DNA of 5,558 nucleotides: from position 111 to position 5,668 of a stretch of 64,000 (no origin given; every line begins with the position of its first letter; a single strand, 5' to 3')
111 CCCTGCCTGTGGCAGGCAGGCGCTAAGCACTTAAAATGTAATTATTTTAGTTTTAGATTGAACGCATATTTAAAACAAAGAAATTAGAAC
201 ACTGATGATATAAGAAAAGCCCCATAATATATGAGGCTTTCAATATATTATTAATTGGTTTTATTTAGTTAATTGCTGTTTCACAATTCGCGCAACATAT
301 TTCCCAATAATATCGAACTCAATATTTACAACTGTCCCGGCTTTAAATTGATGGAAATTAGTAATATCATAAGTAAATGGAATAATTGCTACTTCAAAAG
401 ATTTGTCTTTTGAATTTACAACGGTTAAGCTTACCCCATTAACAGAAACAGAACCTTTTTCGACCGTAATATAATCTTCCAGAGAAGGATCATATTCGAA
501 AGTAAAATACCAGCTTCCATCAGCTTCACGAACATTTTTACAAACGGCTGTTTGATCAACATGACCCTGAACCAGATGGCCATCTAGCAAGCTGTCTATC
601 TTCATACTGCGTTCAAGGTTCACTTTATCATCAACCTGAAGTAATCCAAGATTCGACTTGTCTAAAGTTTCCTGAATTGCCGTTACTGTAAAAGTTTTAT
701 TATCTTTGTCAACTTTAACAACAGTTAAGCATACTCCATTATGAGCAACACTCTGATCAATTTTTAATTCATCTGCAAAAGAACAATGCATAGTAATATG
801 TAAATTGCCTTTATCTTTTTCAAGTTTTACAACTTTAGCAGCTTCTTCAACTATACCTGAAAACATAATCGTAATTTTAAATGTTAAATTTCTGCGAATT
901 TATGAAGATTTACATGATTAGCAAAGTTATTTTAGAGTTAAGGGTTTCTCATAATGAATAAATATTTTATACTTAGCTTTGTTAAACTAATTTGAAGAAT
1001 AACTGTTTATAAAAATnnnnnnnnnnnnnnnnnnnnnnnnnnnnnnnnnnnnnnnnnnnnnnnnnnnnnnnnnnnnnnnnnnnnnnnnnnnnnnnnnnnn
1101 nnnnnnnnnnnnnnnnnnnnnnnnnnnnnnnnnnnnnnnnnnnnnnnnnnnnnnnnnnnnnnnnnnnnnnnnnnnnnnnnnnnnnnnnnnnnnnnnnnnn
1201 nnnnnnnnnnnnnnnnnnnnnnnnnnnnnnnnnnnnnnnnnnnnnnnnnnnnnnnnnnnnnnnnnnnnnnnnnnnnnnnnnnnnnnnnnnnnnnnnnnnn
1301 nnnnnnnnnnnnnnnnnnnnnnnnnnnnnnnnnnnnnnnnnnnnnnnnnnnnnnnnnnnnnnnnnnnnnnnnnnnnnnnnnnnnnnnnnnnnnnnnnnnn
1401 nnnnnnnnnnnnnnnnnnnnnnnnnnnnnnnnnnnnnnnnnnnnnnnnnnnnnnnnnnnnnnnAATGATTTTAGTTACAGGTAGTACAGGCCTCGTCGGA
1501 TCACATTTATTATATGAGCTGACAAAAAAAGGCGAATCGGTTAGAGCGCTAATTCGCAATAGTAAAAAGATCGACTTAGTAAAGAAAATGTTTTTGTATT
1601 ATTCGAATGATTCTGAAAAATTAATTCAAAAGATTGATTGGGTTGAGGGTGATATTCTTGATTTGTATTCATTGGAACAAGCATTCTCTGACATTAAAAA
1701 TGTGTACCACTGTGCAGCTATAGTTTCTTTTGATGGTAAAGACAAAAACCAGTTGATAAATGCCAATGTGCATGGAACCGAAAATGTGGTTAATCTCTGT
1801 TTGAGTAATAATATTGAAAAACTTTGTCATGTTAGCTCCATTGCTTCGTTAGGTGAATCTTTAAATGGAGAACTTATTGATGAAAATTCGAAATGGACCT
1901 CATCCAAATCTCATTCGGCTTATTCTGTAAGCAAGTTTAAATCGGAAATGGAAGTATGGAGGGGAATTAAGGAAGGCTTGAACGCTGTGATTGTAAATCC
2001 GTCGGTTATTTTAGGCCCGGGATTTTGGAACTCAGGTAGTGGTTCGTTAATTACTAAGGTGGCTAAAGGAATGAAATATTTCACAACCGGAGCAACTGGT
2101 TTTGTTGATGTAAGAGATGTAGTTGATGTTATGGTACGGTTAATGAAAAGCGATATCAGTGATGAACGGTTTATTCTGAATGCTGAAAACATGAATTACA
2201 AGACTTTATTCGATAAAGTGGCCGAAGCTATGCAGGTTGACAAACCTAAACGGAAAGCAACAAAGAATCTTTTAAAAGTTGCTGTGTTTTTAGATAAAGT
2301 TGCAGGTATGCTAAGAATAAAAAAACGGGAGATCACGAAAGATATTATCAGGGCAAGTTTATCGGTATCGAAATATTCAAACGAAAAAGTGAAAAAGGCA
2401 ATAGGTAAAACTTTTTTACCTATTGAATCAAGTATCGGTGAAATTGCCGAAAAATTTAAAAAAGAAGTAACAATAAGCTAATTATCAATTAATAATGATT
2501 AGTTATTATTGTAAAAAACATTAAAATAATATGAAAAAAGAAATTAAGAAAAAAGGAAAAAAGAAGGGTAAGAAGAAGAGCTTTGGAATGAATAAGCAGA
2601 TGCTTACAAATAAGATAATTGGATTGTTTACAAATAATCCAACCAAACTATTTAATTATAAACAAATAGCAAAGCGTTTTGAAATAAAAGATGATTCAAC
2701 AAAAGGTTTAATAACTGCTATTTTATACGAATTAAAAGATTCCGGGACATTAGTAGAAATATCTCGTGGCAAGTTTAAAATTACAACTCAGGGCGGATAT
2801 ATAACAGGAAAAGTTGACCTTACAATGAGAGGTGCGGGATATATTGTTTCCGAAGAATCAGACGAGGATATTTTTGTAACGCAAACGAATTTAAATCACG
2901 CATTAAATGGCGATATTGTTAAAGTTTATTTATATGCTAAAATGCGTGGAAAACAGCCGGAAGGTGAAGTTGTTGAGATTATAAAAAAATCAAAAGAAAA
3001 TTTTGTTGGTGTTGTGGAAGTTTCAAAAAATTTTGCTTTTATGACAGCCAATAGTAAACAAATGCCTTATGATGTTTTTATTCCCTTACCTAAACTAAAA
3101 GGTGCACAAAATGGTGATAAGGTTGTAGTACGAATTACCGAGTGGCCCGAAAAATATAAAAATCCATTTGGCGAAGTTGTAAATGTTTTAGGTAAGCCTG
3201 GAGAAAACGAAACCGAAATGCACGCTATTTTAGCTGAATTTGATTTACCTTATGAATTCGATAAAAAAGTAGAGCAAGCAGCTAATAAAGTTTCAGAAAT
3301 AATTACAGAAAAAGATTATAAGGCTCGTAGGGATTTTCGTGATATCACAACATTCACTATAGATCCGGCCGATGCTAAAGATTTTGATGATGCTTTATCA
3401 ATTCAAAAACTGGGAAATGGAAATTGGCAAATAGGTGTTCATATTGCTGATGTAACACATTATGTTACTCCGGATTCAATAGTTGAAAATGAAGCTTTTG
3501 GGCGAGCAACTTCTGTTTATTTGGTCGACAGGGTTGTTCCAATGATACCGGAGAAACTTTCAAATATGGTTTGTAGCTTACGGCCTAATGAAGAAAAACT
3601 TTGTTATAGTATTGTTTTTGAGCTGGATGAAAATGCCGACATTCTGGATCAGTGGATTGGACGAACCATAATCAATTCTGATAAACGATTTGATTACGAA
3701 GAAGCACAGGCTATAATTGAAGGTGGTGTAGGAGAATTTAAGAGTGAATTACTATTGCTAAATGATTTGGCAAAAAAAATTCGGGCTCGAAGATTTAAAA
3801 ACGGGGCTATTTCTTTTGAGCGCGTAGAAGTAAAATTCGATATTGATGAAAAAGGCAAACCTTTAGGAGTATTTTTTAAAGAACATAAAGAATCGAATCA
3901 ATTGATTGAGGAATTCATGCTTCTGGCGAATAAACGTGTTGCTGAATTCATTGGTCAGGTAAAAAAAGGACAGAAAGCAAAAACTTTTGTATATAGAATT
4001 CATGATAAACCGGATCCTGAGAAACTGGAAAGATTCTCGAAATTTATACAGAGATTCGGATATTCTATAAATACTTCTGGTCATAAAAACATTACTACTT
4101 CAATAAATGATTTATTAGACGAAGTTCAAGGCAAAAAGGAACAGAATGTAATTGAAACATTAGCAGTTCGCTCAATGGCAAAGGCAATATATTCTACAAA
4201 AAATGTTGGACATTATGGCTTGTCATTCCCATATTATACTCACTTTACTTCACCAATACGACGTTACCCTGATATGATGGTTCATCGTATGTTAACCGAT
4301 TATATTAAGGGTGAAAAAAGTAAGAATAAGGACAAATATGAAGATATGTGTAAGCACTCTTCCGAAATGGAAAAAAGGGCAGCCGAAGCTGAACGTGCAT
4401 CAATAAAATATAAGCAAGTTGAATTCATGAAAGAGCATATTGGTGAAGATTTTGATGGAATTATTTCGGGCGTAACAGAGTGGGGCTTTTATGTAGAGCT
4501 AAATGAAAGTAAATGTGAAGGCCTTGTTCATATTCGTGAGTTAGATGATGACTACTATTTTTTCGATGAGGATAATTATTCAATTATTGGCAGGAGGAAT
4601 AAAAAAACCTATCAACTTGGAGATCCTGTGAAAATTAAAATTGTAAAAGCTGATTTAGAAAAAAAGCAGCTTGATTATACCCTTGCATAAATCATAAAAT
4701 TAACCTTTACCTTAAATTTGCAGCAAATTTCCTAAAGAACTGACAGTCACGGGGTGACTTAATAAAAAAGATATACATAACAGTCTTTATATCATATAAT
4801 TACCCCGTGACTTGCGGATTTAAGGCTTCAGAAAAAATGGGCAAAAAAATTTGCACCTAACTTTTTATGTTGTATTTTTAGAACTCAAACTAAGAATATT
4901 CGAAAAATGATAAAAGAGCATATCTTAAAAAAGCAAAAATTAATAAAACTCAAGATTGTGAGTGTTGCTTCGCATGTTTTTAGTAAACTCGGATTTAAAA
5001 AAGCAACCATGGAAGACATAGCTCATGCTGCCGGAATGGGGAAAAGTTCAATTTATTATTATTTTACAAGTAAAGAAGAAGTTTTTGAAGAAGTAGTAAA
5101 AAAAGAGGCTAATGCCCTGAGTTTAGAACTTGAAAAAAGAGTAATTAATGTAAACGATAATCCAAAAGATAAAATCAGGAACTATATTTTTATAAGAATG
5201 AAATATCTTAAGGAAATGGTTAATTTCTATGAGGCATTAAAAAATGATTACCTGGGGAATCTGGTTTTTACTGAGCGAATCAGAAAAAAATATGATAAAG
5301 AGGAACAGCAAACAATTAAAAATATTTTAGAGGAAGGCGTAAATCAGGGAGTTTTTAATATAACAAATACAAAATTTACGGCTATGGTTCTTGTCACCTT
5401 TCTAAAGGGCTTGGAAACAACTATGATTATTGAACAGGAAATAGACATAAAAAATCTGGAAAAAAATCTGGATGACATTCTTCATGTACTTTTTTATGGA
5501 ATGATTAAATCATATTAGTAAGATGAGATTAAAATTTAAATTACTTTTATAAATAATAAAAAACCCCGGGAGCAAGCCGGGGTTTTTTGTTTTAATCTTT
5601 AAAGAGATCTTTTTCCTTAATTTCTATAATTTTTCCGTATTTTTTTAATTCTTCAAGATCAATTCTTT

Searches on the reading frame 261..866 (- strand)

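Call 31: search_protein_families(library=pfam, proteins=[window:261-866:-], max_evalue=0.000001)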
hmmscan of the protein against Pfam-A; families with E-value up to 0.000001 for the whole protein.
window:261-866:- (201 aa): 1 family
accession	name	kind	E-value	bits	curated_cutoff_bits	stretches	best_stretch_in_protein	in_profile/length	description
PF00677.23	Lum_binding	-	3.2e-46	155.7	27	2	100-185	1-86/86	Lumazine binding domain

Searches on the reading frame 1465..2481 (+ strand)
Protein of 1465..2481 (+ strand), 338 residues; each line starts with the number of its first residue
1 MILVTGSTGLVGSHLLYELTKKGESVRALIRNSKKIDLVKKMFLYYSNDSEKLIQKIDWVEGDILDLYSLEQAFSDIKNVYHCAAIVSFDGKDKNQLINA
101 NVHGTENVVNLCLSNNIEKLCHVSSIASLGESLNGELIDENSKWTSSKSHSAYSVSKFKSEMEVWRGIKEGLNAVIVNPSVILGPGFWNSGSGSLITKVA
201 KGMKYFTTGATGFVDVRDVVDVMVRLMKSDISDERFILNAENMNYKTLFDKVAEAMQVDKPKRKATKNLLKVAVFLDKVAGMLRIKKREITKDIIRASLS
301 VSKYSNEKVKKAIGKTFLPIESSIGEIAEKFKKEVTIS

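Call 31: search_protein_families(library=pfam, proteins=[window:1465-2481:+], max_evalue=0.000001)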
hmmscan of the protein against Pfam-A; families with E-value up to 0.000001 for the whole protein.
window:1465-2481:+ (338 aa): 8 families
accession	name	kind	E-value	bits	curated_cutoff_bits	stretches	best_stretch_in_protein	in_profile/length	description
PF01370.27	Epimerase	-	1.6e-30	106.7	20.9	1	2-229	1-227/240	NAD dependent epimerase/dehydratase family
PF07993.18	NAD_binding_4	-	1.1e-25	90.7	20.1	1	4-195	1-216/258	Male sterility protein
PF01073.25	3Beta_HSD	-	8.8e-22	77.9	22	1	3-187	1-186/280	3-beta hydroxysteroid dehydrogenase/isomerase family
PF16363.11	GDP_Man_Dehyd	-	3e-20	73.4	27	1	3-260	1-270/332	GDP-mannose 4,6 dehydratase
PF02719.21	Polysacc_synt_2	-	3e-13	50.1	20.2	1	2-125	1-128/293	Polysaccharide biosynthesis protein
PF13460.12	NAD_binding_10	-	2.9e-11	44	27.2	1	6-183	1-147/184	NAD(P)H-binding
PF04321.23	RmlD_sub_bind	-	1e-09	38.4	27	1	2-127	3-103/287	RmlD substrate binding domain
PF05368.20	NmrA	-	2.8e-07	30.9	27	1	2-100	5-93/298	NmrA-like family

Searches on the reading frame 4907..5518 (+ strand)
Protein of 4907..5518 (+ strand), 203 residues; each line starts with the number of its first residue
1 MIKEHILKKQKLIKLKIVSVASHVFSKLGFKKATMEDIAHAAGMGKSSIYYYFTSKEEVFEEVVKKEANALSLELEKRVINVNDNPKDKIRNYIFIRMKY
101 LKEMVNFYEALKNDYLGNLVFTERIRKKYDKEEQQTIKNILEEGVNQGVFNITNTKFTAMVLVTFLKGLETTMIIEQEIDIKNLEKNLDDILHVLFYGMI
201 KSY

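Call 31: search_protein_families(library=pfam, proteins=[window:4907-5518:+], max_evalue=0.000001)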
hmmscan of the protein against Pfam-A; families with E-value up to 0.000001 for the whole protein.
window:4907-5518:+ (203 aa): 1 family
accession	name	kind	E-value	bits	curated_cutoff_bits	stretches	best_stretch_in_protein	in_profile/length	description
PF00440.29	TetR_N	-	2.5e-15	56.4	24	1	17-63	1-47/47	Bacterial regulatory proteins, tetR family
